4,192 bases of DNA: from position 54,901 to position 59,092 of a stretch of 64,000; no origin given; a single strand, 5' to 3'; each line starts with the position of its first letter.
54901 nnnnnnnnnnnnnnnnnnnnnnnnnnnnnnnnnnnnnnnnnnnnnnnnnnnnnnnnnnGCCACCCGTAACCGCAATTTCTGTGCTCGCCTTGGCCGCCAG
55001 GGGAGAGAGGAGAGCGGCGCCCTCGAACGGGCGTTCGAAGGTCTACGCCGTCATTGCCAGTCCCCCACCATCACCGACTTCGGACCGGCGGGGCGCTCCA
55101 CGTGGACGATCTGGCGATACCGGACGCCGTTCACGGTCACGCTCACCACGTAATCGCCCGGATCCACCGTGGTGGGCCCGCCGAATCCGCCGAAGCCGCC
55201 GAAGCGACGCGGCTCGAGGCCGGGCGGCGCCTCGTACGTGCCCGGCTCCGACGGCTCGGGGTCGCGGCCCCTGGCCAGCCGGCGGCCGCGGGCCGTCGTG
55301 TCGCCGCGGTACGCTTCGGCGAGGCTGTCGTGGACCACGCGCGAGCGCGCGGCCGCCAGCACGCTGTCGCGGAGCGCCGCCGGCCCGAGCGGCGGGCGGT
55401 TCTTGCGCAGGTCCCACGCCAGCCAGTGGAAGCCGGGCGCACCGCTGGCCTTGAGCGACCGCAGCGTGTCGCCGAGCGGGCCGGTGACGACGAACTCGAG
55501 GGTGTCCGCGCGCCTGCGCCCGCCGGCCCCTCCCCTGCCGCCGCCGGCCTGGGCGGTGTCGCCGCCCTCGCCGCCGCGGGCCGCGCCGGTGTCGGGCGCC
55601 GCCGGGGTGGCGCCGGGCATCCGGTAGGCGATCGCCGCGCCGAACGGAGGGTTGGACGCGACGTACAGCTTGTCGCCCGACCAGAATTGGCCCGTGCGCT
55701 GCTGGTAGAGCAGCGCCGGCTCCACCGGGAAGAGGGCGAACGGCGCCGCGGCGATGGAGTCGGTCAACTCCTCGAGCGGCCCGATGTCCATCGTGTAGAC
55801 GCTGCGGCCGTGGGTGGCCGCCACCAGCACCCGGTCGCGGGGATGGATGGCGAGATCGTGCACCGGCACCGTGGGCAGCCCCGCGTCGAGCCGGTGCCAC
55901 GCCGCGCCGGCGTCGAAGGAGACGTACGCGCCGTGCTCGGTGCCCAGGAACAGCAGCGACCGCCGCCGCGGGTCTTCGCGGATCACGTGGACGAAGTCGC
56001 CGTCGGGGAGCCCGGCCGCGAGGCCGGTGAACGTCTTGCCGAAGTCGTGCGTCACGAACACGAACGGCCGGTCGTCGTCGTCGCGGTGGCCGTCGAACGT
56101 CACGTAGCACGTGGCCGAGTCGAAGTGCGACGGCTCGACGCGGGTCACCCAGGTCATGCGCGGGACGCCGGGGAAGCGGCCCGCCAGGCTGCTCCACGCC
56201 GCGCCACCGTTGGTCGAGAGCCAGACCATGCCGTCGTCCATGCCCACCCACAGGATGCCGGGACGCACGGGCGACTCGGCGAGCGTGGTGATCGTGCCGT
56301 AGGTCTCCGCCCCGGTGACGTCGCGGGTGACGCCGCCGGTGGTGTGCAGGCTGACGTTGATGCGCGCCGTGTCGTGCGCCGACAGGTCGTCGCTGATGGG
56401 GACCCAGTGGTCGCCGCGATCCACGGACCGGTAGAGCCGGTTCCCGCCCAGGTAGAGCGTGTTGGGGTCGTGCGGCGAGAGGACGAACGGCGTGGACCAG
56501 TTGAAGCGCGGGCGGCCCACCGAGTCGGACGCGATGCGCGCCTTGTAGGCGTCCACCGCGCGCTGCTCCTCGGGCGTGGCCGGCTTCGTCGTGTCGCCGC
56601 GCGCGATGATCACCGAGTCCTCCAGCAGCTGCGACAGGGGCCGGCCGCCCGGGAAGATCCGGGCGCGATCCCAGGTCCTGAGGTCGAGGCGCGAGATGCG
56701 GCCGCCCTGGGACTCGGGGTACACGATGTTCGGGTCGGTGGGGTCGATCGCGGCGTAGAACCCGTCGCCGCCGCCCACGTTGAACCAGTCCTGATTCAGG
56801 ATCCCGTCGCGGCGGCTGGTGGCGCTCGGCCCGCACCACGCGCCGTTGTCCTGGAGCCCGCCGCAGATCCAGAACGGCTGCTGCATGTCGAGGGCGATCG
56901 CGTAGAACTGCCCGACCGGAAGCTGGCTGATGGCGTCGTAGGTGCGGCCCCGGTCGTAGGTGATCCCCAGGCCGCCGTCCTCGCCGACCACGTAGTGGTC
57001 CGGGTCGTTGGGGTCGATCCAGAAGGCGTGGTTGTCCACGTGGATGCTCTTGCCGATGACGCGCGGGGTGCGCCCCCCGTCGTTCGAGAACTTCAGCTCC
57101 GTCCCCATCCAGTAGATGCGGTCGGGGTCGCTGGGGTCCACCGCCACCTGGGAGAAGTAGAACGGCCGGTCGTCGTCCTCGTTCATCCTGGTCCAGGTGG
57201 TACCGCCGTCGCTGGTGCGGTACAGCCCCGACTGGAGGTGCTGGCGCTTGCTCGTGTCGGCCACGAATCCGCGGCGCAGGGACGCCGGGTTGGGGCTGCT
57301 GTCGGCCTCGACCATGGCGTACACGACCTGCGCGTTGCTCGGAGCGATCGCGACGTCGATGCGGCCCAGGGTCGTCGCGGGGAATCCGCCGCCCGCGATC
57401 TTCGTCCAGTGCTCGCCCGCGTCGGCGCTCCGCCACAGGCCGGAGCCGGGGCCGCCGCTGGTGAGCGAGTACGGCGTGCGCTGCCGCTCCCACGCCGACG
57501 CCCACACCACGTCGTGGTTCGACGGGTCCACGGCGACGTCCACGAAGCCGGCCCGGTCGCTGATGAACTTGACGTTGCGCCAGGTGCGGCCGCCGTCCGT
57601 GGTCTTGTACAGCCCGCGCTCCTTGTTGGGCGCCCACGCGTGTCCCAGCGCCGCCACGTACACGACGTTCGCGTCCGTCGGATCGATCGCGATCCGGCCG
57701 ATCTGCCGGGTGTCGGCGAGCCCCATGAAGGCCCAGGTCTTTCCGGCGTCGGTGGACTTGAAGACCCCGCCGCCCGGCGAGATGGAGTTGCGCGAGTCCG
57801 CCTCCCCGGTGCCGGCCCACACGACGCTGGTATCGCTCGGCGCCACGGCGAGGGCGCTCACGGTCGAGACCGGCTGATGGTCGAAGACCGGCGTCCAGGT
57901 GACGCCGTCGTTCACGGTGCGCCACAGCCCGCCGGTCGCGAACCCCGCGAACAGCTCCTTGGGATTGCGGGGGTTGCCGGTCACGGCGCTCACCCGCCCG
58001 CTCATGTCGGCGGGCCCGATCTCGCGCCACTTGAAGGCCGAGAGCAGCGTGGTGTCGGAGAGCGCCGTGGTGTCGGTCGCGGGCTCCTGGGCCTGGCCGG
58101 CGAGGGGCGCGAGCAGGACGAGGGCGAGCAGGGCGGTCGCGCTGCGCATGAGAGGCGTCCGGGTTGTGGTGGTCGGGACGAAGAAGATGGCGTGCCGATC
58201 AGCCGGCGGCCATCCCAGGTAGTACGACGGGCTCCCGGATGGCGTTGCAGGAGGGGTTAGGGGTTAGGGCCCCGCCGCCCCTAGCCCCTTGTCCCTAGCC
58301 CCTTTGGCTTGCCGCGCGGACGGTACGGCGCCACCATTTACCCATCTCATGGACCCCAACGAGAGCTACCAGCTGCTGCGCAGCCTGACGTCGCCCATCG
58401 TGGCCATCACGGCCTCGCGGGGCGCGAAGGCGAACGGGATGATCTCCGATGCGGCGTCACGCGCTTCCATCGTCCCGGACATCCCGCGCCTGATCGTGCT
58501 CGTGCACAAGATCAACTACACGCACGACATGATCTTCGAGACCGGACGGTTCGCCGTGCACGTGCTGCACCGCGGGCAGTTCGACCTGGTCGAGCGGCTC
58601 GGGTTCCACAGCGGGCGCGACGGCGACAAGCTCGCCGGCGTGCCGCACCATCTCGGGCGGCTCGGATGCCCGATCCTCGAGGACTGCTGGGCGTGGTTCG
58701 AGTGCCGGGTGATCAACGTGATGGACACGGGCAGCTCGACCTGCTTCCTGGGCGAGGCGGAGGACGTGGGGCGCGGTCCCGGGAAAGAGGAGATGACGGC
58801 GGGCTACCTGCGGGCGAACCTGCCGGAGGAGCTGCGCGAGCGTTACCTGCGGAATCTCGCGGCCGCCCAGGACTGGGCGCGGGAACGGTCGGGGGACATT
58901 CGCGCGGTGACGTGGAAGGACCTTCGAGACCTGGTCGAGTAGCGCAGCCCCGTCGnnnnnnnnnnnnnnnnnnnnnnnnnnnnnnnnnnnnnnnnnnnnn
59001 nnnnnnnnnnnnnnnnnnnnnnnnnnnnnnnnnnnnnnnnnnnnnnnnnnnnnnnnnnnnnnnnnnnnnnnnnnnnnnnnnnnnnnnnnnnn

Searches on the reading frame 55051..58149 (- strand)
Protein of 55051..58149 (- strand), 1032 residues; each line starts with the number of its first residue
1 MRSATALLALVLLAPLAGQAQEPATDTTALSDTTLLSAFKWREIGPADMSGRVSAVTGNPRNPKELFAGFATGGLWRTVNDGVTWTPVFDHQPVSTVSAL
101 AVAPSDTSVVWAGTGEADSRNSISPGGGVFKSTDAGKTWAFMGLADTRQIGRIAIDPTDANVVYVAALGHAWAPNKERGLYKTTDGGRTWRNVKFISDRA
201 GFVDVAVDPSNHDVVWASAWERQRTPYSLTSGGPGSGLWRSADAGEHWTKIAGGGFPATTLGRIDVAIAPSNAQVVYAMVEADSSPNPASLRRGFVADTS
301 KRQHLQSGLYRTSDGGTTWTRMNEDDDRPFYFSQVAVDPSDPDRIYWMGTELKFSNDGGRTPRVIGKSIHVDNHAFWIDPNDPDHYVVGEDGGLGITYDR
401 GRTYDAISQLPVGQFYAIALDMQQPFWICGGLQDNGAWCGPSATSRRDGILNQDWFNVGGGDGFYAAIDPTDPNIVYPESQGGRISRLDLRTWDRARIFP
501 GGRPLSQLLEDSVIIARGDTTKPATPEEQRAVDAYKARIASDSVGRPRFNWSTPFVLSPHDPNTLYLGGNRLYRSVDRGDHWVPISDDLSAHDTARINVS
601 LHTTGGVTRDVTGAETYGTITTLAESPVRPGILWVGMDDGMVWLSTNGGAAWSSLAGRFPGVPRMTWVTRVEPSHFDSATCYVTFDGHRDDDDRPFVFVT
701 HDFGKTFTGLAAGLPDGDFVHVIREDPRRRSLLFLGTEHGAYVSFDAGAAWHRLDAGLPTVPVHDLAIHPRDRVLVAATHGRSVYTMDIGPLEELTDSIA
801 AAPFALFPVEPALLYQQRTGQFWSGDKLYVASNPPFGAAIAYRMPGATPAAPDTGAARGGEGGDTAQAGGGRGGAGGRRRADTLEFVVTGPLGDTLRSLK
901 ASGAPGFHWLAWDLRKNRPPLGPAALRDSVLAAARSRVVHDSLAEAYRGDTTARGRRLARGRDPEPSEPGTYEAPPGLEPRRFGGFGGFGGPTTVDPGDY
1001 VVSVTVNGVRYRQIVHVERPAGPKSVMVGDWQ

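Call 56: search_protein_families(library=pfam, proteins=[window:55051-58149:-], max_evalue=0.001)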
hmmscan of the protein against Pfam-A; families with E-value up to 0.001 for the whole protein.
window:55051-58149:- (1032 aa): 3 families
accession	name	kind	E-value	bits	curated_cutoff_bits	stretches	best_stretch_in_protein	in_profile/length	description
PF15902.12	Sortilin-Vps10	-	1.8e-24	86.8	33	3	129-251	3-112/446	Sortilin, neurotensin receptor 3,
PF02012.26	BNR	-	2.4e-07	30.1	27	0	131-139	2-10/12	BNR/Asp-box repeat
PF15899.11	BNR_6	-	1.3e-05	25.3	27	0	698-708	2-12/14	BNR-Asp box repeat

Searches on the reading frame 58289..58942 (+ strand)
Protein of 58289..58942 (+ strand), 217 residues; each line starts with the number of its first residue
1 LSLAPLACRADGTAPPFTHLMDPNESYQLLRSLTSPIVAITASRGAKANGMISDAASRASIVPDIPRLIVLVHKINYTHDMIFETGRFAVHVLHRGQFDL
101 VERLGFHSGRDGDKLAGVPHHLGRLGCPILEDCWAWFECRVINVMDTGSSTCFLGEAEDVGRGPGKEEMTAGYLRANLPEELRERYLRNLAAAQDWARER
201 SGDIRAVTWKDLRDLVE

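Call 56: search_protein_families(library=pfam, proteins=[window:58289-58942:+], max_evalue=0.001)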
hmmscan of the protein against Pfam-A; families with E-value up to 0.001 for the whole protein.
window:58289-58942:+ (217 aa): 1 family
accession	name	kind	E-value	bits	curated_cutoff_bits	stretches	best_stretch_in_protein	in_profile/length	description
PF01613.24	Flavin_Reduct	-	1.6e-28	100.2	27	1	31-176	2-147/153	Flavin reductase like domain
